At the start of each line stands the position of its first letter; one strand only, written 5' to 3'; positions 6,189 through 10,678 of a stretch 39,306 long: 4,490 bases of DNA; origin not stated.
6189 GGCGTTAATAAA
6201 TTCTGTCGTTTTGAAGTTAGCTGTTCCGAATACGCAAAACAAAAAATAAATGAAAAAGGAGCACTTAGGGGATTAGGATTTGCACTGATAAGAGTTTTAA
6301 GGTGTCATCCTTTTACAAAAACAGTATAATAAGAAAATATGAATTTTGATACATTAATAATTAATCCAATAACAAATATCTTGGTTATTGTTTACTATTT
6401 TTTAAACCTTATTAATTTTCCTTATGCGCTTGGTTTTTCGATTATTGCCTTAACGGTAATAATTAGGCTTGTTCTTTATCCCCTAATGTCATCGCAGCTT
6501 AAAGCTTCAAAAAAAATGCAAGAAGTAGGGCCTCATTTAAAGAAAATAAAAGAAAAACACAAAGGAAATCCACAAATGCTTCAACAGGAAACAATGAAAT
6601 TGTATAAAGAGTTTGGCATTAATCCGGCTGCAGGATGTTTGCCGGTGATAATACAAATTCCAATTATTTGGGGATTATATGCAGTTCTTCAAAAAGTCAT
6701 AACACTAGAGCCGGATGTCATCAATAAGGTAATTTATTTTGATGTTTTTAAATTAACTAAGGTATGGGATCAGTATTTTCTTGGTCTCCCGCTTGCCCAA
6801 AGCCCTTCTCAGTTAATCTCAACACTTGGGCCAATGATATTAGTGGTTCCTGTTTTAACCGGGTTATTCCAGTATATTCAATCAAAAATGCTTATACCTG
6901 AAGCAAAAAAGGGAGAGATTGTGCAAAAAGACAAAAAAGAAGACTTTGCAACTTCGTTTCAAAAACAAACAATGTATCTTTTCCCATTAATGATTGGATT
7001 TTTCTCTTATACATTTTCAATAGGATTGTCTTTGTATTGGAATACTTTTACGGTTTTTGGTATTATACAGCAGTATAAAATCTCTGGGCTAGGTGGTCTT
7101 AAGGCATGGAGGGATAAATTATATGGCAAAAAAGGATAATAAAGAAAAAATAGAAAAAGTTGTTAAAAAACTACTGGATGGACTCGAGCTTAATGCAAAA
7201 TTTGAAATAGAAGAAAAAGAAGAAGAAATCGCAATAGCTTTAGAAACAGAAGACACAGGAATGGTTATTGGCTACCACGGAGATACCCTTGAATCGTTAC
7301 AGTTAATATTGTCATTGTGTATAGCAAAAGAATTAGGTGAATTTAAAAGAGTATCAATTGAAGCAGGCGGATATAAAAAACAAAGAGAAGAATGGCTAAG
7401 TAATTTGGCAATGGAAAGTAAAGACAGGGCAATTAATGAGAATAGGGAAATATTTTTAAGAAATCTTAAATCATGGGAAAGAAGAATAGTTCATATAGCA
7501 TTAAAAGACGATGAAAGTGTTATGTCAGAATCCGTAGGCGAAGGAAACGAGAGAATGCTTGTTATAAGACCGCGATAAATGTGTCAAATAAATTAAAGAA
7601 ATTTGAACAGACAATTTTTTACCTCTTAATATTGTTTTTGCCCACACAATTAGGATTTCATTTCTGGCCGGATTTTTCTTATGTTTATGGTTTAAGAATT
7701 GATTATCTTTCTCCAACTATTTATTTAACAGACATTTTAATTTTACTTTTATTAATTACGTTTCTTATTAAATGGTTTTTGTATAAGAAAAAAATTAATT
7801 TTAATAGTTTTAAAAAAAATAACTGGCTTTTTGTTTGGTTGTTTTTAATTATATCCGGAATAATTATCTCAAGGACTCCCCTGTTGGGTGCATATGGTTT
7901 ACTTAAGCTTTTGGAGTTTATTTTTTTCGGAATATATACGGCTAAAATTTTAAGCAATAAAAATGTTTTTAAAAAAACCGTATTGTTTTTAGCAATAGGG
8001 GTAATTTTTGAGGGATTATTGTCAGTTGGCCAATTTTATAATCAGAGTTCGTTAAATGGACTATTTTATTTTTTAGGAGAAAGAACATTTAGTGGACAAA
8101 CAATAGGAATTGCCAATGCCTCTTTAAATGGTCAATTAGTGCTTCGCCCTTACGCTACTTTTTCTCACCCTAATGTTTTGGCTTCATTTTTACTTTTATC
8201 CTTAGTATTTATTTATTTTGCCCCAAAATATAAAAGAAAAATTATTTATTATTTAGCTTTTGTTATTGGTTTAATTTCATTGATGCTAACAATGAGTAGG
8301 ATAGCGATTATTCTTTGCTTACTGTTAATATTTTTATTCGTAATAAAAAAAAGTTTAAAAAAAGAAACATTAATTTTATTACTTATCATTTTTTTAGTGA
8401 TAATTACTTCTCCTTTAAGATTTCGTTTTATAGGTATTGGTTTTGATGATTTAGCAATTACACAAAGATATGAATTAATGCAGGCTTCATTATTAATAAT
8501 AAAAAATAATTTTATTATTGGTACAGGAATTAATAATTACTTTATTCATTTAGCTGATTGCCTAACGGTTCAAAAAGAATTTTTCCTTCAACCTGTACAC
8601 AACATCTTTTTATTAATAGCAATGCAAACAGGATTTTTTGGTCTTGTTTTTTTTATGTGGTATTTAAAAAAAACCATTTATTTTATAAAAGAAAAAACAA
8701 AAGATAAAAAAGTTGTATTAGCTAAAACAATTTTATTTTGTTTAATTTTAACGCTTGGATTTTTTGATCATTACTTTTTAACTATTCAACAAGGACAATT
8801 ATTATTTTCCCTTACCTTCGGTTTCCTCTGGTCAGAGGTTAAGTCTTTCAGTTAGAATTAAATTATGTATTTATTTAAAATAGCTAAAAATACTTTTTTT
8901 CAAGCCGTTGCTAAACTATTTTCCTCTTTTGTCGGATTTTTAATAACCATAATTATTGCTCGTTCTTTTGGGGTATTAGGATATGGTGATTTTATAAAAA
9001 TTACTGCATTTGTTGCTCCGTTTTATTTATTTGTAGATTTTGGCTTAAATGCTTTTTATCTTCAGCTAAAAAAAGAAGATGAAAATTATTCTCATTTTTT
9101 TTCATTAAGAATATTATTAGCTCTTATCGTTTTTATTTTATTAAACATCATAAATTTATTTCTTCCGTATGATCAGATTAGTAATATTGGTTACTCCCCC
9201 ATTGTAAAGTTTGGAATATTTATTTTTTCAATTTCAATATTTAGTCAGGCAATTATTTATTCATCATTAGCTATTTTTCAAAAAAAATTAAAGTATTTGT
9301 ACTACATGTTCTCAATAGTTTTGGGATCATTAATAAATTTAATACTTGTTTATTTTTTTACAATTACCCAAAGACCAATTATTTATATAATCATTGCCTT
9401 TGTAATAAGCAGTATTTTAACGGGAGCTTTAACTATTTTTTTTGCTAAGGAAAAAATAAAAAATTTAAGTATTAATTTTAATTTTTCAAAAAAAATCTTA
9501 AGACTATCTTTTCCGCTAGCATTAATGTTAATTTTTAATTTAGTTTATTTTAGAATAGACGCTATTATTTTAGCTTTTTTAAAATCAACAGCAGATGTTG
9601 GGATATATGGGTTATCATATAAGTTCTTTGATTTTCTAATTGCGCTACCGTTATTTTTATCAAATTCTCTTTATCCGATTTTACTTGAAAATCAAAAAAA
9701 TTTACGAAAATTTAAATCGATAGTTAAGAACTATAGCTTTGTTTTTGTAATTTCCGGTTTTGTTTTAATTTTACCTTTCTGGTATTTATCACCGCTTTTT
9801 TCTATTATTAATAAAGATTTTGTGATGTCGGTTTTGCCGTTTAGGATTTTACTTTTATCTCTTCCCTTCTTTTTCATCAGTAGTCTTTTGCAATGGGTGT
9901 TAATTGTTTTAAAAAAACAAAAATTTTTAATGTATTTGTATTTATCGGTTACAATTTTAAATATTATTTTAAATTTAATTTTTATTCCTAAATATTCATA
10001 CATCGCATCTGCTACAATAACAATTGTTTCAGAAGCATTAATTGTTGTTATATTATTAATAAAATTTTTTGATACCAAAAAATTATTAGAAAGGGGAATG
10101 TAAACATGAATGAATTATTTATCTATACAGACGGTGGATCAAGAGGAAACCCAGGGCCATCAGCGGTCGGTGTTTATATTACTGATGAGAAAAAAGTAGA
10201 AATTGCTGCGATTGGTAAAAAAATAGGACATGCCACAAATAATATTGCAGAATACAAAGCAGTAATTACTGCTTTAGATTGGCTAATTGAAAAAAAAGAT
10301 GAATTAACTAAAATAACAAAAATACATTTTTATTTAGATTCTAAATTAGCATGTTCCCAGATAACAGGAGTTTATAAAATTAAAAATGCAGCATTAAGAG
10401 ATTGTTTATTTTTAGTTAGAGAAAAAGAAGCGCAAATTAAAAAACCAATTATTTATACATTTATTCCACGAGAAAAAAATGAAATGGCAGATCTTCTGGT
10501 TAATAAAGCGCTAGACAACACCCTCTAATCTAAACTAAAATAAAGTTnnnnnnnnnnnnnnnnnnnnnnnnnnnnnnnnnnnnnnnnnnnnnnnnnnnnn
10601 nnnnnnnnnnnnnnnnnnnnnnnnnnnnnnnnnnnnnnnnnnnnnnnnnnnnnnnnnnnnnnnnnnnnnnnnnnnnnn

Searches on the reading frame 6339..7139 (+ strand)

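Call 93: search_protein_families(library=pfam, proteins=[window:6339-7139:+], max_evalue=0.0001)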
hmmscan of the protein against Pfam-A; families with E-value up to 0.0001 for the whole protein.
window:6339-7139:+ (266 aa): 1 family
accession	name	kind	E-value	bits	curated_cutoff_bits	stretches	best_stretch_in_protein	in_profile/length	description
PF02096.25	60KD_IMP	-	1.5e-49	168.5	35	1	32-248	2-161/163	60Kd inner membrane protein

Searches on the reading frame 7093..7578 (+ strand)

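Call 93: search_protein_families(library=pfam, proteins=[window:7093-7578:+], max_evalue=0.0001)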
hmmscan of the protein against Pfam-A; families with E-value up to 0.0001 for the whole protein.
window:7093-7578:+ (161 aa): 2 families
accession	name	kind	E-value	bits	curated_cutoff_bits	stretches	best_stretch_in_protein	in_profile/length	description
PF13083.13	KH_KhpA-B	-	3.1e-15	56.3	32.1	1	17-87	1-71/73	KhpA/KhpB, KH domain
PF01424.28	R3H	-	3.6e-11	43.3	26.8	1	100-160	1-60/60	R3H domain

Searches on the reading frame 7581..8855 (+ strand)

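Call 93: search_protein_families(library=pfam, proteins=[window:7581-8855:+], max_evalue=0.0001)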
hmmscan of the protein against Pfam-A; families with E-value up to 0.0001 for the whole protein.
window:7581-8855:+ (424 aa): 1 family
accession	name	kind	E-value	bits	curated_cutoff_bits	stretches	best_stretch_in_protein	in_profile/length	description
PF04932.20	Wzy_C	-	3.1e-15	56.7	31.7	1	225-359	1-149/149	O-Antigen ligase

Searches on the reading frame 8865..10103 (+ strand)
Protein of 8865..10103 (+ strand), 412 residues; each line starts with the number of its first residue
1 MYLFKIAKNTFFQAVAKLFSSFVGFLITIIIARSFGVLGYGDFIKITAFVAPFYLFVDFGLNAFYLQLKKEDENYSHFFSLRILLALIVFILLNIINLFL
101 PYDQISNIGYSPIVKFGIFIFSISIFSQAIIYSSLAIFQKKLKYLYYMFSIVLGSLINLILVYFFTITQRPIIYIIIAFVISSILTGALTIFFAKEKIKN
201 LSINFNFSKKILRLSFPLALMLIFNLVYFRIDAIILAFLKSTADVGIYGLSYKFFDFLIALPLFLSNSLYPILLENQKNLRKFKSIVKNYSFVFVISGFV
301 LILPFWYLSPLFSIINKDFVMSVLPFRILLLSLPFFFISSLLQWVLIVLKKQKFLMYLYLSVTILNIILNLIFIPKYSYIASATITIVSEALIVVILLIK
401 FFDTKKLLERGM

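Call 93: search_protein_families(library=pfam, proteins=[window:8865-10103:+], max_evalue=0.0001)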
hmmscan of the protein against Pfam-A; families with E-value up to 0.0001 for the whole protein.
window:8865-10103:+ (412 aa): 3 families
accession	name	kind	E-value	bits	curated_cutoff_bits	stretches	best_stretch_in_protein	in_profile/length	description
PF01943.22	Polysacc_synt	-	1.1e-18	68.1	28.2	1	7-275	2-272/274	Polysaccharide biosynthesis protein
PF13440.11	Polysacc_synt_3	-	1.7e-11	44.3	23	1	35-288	6-255/293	Polysaccharide biosynthesis protein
PF01554.23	MatE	-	1.4e-07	31.8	24.9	1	217-372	1-161/161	MatE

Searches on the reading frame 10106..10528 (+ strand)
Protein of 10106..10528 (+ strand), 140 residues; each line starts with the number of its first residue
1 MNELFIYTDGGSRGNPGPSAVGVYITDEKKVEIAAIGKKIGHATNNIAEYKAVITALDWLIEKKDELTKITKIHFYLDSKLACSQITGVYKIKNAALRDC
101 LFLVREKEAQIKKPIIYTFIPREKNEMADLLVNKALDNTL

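Call 93: search_protein_families(library=pfam, proteins=[window:10106-10528:+], max_evalue=0.0001)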
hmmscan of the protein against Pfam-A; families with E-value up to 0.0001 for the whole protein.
window:10106-10528:+ (140 aa): 2 families
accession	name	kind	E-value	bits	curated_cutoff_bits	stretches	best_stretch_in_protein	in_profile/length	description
PF00075.30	RNase_H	-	2.6e-12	47.6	25.8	1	3-95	3-85/141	RNase H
PF13456.12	RVT_3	-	6.2e-11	42.7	21.6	1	8-135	2-123/123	Reverse transcriptase-like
